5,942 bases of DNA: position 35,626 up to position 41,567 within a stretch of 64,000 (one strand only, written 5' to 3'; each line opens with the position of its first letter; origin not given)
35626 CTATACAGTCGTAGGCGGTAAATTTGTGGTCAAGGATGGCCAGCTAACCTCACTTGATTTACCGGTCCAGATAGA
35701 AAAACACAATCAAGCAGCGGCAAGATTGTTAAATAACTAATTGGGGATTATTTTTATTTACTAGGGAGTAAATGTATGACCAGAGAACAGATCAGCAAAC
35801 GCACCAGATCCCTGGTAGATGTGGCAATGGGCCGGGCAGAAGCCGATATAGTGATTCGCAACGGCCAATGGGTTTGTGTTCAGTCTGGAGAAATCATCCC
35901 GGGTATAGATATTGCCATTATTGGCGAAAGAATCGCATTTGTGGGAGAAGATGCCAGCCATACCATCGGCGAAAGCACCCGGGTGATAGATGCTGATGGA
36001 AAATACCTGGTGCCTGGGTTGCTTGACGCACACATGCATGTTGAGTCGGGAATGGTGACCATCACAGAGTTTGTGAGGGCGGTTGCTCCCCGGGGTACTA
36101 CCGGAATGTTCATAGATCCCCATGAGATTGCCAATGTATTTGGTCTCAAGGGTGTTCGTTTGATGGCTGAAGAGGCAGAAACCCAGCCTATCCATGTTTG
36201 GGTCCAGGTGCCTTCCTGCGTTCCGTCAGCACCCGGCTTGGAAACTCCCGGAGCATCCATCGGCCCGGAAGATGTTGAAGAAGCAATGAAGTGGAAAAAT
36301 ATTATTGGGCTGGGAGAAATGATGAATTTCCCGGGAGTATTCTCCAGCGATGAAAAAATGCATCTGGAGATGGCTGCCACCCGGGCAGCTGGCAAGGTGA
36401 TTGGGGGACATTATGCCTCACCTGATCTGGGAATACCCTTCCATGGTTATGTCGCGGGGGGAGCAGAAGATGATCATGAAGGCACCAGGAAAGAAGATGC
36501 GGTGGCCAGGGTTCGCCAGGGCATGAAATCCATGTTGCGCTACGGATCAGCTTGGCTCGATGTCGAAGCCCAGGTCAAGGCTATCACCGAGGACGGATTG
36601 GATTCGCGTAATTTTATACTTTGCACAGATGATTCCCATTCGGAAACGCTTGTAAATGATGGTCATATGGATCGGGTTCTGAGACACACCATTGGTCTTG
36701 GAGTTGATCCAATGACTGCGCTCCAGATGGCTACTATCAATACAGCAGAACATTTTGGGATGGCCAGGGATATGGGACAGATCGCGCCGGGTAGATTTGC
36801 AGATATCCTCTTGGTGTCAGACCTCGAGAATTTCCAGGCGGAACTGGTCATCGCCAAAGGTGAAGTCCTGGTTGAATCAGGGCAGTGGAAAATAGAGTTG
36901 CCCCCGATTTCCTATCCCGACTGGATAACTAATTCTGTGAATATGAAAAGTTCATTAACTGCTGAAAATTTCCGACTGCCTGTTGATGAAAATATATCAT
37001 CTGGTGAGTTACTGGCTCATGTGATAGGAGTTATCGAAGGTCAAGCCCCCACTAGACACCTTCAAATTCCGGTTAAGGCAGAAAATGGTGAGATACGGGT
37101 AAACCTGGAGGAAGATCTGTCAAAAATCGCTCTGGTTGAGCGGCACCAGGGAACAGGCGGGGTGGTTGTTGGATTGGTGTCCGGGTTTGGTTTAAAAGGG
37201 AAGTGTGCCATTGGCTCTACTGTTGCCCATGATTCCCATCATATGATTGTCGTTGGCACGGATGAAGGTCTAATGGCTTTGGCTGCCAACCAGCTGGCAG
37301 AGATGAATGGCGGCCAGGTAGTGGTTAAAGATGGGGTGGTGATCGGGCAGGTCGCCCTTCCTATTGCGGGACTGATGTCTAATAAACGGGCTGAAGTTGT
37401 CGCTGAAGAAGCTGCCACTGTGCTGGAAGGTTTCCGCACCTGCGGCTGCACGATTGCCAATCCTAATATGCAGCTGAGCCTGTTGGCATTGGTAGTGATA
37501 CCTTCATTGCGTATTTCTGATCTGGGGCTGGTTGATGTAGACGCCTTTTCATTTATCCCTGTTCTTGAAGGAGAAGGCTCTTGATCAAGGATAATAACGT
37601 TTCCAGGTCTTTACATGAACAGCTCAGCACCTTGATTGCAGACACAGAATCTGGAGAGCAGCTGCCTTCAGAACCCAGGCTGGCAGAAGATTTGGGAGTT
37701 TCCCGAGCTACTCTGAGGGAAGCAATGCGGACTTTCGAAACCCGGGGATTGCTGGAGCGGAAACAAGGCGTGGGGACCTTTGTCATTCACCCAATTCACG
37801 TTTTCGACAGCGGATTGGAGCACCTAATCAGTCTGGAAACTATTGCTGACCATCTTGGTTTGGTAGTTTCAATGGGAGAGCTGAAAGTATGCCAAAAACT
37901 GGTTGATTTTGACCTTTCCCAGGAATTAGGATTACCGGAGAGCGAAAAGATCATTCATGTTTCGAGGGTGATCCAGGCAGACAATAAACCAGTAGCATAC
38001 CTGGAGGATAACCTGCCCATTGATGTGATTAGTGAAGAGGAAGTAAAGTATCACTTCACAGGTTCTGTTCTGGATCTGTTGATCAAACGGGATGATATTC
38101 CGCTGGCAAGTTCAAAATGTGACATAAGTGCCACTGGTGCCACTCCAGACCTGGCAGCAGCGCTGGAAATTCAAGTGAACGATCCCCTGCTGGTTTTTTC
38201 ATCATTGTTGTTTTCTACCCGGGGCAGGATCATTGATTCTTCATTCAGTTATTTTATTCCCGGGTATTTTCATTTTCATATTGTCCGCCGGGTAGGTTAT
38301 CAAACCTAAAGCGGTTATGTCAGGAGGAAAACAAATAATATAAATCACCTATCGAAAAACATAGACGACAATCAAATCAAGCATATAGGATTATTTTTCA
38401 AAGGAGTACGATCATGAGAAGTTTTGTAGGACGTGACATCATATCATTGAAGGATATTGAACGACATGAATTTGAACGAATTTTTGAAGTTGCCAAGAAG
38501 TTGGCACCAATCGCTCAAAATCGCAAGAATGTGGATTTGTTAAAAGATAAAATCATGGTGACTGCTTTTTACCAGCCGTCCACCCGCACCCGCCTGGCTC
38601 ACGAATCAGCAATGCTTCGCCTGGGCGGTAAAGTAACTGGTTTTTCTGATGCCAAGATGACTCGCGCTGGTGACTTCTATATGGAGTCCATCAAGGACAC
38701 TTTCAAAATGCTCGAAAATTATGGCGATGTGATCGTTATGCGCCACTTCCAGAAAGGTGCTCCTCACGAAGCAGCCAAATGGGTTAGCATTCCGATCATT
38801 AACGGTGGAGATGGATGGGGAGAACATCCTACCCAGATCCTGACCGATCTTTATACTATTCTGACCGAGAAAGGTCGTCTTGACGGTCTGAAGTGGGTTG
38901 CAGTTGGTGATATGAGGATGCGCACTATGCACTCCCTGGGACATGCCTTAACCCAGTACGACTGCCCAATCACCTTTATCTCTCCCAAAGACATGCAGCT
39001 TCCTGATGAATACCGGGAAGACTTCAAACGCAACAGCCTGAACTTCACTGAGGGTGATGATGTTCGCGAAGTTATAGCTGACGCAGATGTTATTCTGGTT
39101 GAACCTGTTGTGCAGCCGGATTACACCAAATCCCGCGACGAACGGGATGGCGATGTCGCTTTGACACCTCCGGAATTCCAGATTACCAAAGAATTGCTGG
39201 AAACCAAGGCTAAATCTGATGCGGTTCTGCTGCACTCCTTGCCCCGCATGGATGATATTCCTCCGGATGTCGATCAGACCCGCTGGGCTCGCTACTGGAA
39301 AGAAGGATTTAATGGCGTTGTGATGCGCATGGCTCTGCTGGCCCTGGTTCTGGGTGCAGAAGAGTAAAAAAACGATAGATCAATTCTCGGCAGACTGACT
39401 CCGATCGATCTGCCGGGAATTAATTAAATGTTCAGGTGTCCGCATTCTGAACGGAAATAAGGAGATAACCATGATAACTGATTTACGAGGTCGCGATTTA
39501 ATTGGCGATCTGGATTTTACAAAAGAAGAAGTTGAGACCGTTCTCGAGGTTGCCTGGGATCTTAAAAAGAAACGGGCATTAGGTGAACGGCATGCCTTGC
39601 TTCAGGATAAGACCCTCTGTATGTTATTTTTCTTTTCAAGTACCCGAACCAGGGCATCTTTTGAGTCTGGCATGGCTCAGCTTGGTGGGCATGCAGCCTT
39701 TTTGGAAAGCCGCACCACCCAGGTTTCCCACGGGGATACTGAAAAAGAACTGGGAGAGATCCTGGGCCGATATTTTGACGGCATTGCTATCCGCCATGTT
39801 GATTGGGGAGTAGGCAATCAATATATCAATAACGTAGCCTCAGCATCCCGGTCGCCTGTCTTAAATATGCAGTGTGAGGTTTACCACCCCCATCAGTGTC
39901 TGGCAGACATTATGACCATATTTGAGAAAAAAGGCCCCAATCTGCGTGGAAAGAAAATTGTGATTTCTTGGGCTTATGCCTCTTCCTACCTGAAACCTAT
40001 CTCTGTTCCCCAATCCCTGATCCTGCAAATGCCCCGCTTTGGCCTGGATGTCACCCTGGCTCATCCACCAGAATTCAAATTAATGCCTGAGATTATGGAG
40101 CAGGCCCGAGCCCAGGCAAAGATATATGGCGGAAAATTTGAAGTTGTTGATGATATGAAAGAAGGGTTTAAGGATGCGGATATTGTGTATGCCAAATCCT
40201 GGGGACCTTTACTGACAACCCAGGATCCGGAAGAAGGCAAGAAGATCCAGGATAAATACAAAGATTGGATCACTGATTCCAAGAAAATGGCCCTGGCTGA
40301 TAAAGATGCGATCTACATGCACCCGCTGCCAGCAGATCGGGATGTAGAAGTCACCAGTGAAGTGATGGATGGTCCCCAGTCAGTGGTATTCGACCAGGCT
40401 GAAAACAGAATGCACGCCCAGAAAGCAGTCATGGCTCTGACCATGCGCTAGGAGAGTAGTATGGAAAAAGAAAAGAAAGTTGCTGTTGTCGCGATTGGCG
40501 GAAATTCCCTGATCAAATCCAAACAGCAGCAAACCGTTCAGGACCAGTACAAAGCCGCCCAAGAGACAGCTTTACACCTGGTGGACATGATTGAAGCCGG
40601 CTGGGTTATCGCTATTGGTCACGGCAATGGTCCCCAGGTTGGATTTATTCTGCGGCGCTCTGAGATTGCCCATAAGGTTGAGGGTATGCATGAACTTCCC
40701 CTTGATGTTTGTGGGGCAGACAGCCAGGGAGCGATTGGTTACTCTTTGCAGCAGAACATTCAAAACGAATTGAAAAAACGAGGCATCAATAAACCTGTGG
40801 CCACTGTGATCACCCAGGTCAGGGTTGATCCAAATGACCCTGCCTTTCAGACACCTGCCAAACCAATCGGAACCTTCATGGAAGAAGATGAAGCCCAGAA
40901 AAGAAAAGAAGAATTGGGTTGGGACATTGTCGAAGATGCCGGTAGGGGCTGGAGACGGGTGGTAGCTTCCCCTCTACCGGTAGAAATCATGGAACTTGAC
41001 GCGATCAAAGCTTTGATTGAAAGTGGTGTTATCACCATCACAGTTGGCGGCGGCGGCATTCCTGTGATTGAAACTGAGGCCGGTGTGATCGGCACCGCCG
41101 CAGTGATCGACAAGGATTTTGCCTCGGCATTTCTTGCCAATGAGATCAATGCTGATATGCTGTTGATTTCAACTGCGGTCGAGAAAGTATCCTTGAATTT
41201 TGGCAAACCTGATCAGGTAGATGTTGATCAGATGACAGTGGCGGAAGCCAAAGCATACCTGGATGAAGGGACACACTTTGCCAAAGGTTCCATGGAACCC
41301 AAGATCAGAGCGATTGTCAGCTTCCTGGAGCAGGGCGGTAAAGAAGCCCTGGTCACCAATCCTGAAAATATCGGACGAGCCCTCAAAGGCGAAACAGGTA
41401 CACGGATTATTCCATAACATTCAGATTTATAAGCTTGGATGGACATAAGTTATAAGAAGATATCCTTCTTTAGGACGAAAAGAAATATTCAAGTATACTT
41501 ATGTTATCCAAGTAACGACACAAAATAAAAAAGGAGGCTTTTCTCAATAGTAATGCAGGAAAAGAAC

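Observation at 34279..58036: A 24-kb plus-strand nucleobase (probably purine) catabolic island with an ATP-yielding carbamoyl-phosphate branch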

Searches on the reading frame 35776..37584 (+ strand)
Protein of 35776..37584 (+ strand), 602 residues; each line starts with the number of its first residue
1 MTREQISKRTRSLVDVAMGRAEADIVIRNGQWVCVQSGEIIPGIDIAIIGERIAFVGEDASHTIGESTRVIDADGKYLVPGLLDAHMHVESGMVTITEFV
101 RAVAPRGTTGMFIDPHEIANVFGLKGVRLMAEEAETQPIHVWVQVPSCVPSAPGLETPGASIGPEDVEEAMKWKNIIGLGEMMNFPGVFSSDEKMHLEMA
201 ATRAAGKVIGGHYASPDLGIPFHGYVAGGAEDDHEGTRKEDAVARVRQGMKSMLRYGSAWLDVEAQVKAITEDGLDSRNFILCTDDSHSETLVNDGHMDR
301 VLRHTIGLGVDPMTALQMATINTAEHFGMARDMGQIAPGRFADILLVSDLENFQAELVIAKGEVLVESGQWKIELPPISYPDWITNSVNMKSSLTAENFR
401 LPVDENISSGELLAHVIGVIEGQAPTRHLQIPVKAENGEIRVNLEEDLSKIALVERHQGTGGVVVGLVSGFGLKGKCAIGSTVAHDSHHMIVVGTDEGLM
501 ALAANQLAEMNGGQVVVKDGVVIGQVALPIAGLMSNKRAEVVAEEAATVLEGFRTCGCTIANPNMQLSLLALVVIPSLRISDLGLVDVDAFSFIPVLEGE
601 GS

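Call 3: search_protein_families(library=pfam, proteins=[window:35776-37584:+])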
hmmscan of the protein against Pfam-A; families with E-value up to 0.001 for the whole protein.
window:35776-37584:+ (602 aa): 3 families
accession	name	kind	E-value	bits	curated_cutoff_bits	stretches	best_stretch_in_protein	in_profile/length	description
PF13382.11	Adenine_deam_C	-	2.1e-57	193.6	27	1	425-591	3-168/169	Adenine deaminase C-terminal domain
PF01979.26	Amidohydro_1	-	2.9e-26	93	25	1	77-364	1-344/345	Amidohydrolase family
PF07969.17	Amidohydro_3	-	2.3e-11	44.3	29.7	1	69-98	1-29/472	Amidohydrolase family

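Call 5: search_protein_families(library=ncbifam, proteins=[window:35776-37584:+], max_evalue=1e-10)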
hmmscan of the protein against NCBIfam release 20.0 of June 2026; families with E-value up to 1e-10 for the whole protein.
window:35776-37584:+ (602 aa): 8 families
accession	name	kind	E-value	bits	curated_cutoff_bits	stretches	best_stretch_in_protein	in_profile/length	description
TIGR01178.1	ade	equivalog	9.4e-154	512.9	472.5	1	24-594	1-550/552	adenine deaminase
NF007457.0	PRK10027.1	equivalog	6.6e-111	371.3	768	1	9-596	16-584/588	adenine deaminase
NF051886.1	XaaProDiPepCaul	equivalog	3.3e-18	65.9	500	0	26-91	1-66/398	Xaa-Pro dipeptidase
NF011990.0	PRK15446.2-6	subfamily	9.5e-15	54.2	233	0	25-87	3-64/390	alpha-D-ribose 1-methylphosphonate 5-triphosphate diphosphatase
NF009060.0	PRK12394.1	equivalog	3.4e-13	49.1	442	0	23-89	3-65/381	metallo-dependent hydrolase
NF006689.0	PRK09237.1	equivalog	3.5e-13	48.9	371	0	23-93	3-70/383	amidohydrolase/deacetylase family metallohydrolase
NF006056.0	PRK08204.1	subfamily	2.1e-12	46.5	391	0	24-89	4-67/449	hypothetical protein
NF005557.0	PRK07228.1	equivalog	8e-12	44.6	522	0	24-89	2-65/445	5'-deoxyadenosine deaminase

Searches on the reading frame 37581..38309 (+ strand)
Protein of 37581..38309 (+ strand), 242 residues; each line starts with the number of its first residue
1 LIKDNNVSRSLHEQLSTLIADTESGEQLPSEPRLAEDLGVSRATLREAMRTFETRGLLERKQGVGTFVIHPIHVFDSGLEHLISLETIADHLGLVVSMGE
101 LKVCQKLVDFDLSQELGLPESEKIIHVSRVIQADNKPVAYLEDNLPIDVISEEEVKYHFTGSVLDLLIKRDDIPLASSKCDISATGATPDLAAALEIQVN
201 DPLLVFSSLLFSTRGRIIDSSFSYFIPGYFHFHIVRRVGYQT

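Call 3: search_protein_families(library=pfam, proteins=[window:37581-38309:+])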
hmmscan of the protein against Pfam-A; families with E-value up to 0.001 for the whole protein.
window:37581-38309:+ (242 aa): 5 families
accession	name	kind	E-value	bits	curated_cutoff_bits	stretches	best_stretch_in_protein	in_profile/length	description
PF07702.18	UTRA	-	2.2e-19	70.1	23.8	1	108-227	18-137/141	UTRA domain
PF00392.27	GntR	-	7.9e-16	57.9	27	1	12-68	6-64/64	Bacterial regulatory proteins, gntR family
PF09339.16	HTH_IclR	-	0.00015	21.9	22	0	33-60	23-50/52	IclR helix-turn-helix domain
PF13545.12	HTH_Crp_2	-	0.00035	20.9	27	0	33-63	27-56/70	Crp-like helix-turn-helix domain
PF25213.1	HVO_A0261_N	-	0.00086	19.6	35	0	32-63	28-59/86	HVO_A0261 N-terminal domain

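Call 5: search_protein_families(library=ncbifam, proteins=[window:37581-38309:+], max_evalue=1e-10)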
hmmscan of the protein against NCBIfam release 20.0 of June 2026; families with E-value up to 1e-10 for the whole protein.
window:37581-38309:+ (242 aa): 11 families
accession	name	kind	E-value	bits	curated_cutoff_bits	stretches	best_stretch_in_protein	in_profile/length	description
TIGR02325.1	C_P_lyase_phnF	equivalog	5.8e-24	84.9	156.8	1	9-227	11-229/238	phosphonate metabolism transcriptional regulator PhnF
NF041547.1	GntR_LSA1692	equivalog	4.1e-23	82.2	275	1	23-233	20-227/233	GntR family transcriptional regulator, LSA1692 subfamily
NF052441.1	TransRegRv0792c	equivalog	2.8e-21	75.9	400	1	8-234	18-244/260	Rv0792c family HTH-type transcriptional regulator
TIGR02018.2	his_ut_repres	equivalog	1.4e-20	73.7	220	1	23-207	18-198/226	histidine utilization transcriptional repressor HutC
TIGR03337.1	phnR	equivalog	1.5e-18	67.4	296.75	1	11-225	6-219/231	phosphonate utilization transcriptional regulator PhnR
NF007292.0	PRK09764.1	equivalog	1.4e-16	60.4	281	1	20-236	21-234/240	GntR family transcriptional regulator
NF008491.0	PRK11402.1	subfamily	6.1e-16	58.6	269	1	23-224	30-228/243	GntR family transcriptional regulator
NF007486.0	PRK10079.1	equivalog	6.9e-16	58.7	363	1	20-209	27-213/241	phosphonate metabolism transcriptional regulator PhnF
TIGR02404.1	trehalos_R_Bsub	equivalog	2.8e-14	53.3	211.95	1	21-237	17-232/233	trehalose operon repressor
NF007001.0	PRK09464.1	equivalog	1.3e-13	51.2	330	1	2-72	6-78/254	pyruvate dehydrogenase complex transcriptional repressor PdhR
NF007741.0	PRK10421.1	equivalog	1.5e-12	47.5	311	1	5-69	6-72/262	transcriptional regulator LldR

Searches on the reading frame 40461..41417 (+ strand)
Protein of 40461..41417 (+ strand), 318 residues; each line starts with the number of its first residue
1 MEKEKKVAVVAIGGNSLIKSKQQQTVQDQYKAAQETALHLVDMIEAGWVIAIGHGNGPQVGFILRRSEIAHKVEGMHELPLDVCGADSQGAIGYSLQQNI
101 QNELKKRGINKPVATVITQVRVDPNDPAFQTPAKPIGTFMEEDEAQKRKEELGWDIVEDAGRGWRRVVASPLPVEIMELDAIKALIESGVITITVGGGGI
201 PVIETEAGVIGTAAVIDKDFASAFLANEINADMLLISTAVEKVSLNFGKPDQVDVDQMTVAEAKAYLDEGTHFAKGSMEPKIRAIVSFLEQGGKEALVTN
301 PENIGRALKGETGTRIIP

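Call 3: search_protein_families(library=pfam, proteins=[window:40461-41417:+])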
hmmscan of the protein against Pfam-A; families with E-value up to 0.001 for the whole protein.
window:40461-41417:+ (318 aa): 1 family
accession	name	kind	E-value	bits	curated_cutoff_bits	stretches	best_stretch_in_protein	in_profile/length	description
PF00696.33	AA_kinase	-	2e-21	77.3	24.9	1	6-300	1-234/234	Amino acid kinase family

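Call 5: search_protein_families(library=ncbifam, proteins=[window:40461-41417:+], max_evalue=1e-10)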
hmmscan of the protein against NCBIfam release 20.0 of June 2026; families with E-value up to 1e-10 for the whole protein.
window:40461-41417:+ (318 aa): 4 families
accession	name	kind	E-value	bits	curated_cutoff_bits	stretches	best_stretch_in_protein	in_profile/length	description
NF009007.0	PRK12352.1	subfamily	1.8e-121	404.9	266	1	5-317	2-314/316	carbamate kinase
TIGR00746.1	arcC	equivalog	1.1e-112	376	358.25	1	8-317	3-308/309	carbamate kinase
NF009008.0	PRK12354.1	subfamily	8.7e-90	301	361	1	8-317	3-299/308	carbamate kinase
NF006926.0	PRK09411.1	equivalog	1.4e-69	234.5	416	1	6-316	2-295/297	carbamate kinase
